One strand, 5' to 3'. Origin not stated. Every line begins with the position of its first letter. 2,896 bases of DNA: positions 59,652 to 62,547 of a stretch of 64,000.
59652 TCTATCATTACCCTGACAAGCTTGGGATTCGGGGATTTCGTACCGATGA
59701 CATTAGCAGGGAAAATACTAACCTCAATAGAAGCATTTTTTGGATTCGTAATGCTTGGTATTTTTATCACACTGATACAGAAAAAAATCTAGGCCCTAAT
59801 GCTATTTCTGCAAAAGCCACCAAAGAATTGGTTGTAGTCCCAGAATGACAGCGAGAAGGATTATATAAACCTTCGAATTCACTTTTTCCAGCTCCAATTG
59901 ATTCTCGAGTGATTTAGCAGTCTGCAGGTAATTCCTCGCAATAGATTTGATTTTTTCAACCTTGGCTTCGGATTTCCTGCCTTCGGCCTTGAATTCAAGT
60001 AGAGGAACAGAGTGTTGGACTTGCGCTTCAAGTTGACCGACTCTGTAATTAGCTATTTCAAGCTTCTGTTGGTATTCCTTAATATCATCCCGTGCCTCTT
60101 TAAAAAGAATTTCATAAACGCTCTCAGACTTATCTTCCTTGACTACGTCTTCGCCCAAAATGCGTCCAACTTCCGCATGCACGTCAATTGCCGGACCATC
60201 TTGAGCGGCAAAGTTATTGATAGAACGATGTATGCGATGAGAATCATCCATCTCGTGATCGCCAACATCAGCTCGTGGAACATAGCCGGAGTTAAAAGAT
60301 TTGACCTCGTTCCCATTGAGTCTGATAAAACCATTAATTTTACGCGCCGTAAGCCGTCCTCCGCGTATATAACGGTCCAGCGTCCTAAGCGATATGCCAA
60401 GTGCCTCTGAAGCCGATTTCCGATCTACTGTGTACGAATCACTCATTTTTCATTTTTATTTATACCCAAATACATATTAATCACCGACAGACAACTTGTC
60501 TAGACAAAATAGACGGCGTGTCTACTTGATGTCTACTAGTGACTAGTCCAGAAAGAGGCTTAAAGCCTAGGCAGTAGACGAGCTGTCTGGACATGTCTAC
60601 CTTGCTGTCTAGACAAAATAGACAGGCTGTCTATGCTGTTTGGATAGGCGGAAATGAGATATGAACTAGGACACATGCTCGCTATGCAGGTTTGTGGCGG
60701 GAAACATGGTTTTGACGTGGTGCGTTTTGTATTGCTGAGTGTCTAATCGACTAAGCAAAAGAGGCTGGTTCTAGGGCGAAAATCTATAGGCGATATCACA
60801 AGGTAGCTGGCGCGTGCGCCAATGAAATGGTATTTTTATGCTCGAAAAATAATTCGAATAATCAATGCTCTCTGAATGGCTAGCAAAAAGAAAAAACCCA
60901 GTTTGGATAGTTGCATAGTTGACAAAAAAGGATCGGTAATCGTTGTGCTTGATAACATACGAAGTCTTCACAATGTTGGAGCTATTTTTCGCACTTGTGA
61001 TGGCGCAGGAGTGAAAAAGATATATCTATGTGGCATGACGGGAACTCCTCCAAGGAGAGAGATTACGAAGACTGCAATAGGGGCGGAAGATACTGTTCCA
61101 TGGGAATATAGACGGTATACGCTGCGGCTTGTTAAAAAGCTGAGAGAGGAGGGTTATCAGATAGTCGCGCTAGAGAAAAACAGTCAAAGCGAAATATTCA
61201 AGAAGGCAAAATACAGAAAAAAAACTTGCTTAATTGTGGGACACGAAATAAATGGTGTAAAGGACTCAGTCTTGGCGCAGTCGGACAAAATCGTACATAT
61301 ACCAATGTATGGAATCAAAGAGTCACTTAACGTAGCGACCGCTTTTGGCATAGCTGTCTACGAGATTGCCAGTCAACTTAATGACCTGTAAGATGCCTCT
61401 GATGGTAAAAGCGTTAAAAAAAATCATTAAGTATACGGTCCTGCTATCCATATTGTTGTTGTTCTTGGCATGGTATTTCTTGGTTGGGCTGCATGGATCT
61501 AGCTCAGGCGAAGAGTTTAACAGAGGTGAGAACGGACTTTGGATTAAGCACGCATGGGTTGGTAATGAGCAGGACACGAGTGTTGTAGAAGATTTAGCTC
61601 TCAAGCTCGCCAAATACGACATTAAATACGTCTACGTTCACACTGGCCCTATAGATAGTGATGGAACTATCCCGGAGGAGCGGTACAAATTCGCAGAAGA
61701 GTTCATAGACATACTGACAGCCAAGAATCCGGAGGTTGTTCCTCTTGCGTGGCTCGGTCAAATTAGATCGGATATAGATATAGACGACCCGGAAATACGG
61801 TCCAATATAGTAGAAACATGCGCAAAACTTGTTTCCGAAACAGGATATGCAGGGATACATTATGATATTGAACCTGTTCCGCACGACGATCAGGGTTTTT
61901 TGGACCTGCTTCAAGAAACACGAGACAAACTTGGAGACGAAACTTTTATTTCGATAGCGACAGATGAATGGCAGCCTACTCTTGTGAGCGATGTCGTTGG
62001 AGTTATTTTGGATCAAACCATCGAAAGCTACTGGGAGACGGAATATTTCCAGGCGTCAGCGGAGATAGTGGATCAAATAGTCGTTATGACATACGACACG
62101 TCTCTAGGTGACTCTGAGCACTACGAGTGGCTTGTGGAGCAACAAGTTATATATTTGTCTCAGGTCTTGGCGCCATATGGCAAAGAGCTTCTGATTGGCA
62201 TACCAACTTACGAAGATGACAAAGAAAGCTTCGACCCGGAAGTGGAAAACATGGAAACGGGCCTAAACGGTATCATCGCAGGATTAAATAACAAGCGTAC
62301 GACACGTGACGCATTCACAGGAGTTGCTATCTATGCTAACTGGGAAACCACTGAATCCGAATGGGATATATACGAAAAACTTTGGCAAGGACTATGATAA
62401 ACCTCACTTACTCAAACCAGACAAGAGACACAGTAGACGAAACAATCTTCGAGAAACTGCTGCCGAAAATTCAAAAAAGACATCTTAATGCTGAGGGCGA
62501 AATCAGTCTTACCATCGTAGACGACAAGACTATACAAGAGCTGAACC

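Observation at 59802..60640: Tail-anchored HTH coiled-coil protein with an upstream iteron/palindrome cluster (possible membrane-DNA tether)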

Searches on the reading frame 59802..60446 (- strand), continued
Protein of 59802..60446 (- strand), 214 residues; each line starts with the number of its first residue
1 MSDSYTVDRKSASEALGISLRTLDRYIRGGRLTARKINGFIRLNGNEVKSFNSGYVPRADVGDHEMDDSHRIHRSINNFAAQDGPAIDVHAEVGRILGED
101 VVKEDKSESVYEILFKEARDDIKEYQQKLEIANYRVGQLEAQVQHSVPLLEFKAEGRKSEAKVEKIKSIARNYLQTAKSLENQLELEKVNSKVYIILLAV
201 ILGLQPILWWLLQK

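Call 77: search_protein_families(library=ncbifam, proteins=[window:59805-60446:-, P0020, P0083, P0009], max_evalue=1)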
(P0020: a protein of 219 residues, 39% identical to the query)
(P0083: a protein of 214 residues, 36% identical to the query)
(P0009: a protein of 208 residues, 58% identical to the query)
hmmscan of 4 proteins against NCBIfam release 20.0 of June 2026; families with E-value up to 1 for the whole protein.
window:59805-60446:- (214 aa): 2 families
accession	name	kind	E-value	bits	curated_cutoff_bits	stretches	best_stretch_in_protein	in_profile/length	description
TIGR01764.1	excise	domain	0.033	14.5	28.8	1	12-49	7-44/49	excisionase family DNA-binding protein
NF038291.1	rep_pAB02_ORF2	subfamily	0.08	13.3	85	1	82-169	32-123/172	plasmid replication DNA-binding protein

P0020 (219 aa): 3 families
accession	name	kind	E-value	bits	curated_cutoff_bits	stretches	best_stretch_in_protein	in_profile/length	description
NF049845.1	Xre_ParS_antitoxin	subfamily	0.0045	17.1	90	1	4-41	6-44/112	type II RES/Xre toxin-antitoxin system antitoxin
TIGR01764.1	excise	domain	0.022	15.1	28.8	1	19-50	7-38/49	excisionase family DNA-binding protein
NF040522.1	VC1465_fam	subfamily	0.048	13.7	70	1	6-33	2-29/111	VC1465 family Xer recombination activation factor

P0083 (214 aa): 2 families
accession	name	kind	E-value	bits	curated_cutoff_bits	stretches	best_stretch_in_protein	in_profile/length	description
NF049845.1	Xre_ParS_antitoxin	subfamily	0.057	13.5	90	1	3-40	7-45/112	type II RES/Xre toxin-antitoxin system antitoxin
NF033930.1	pneumo_PspA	exception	0.18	10.5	850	1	72-185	205-311/659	pneumococcal surface protein A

P0009 (208 aa): 2 families
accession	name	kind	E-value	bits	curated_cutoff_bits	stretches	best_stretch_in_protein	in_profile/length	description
TIGR01764.1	excise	domain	0.00015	22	28.8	1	10-51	5-46/49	excisionase family DNA-binding protein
NF004428.0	PRK05771.2-1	equivalog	0.029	12.5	766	1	89-190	196-299/680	V-type ATP synthase subunit I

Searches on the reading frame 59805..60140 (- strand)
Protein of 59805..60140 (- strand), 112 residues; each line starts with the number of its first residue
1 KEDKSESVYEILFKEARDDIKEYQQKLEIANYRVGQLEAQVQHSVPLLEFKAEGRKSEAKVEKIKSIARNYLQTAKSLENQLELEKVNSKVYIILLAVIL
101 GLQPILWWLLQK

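Call 57: search_protein_families(library=pfam, proteins=[window:59805-60140:-], max_evalue=10)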
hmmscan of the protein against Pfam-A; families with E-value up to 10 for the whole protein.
seq(112 aa): 3 families
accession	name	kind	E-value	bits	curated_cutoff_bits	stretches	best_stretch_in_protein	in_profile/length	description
PF19111.5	DUF5798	-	0.015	15.9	27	1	3-53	15-64/89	Family of unknown function (DUF5798)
PF00957.27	Synaptobrevin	-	0.017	15.4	26.4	1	60-102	39-79/89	Synaptobrevin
PF01025.24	GrpE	-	0.042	14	25.8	1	16-104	9-96/165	GrpE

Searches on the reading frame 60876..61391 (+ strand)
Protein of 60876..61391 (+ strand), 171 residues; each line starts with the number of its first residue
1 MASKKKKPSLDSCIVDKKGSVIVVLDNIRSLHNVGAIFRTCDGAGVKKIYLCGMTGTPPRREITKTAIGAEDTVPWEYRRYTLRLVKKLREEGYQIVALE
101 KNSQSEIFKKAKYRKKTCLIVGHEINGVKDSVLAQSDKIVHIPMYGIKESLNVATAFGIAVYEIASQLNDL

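Call 35: search_protein_families(library=pfam, proteins=[window:60876-61391:+], max_evalue=0.00001)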
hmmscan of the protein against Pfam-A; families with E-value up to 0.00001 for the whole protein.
window:60876-61391:+ (171 aa): 1 family
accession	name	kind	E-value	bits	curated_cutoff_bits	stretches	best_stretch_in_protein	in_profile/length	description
PF00588.24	SpoU_methylase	-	4.9e-37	127.6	29.7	1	21-162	2-142/142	SpoU rRNA Methylase family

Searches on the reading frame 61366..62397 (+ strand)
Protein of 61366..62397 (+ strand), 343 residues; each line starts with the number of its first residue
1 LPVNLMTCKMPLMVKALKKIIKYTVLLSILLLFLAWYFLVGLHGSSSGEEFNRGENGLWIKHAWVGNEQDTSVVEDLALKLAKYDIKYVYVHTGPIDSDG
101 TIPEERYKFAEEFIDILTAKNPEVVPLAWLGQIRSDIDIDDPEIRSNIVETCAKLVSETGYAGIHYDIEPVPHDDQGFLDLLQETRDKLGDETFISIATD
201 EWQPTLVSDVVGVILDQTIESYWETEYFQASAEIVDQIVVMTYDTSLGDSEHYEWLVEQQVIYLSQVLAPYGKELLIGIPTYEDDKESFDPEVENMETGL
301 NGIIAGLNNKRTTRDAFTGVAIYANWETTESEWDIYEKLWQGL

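Call 35: search_protein_families(library=pfam, proteins=[window:61366-62397:+], max_evalue=0.00001)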
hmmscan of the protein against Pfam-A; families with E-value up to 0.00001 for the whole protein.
window:61366-62397:+ (343 aa): 1 family
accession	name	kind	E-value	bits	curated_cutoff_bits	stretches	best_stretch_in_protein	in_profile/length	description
PF00704.34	Glyco_hydro_18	-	4.7e-09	36.8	29.6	1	96-292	33-239/317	Glycosyl hydrolases family 18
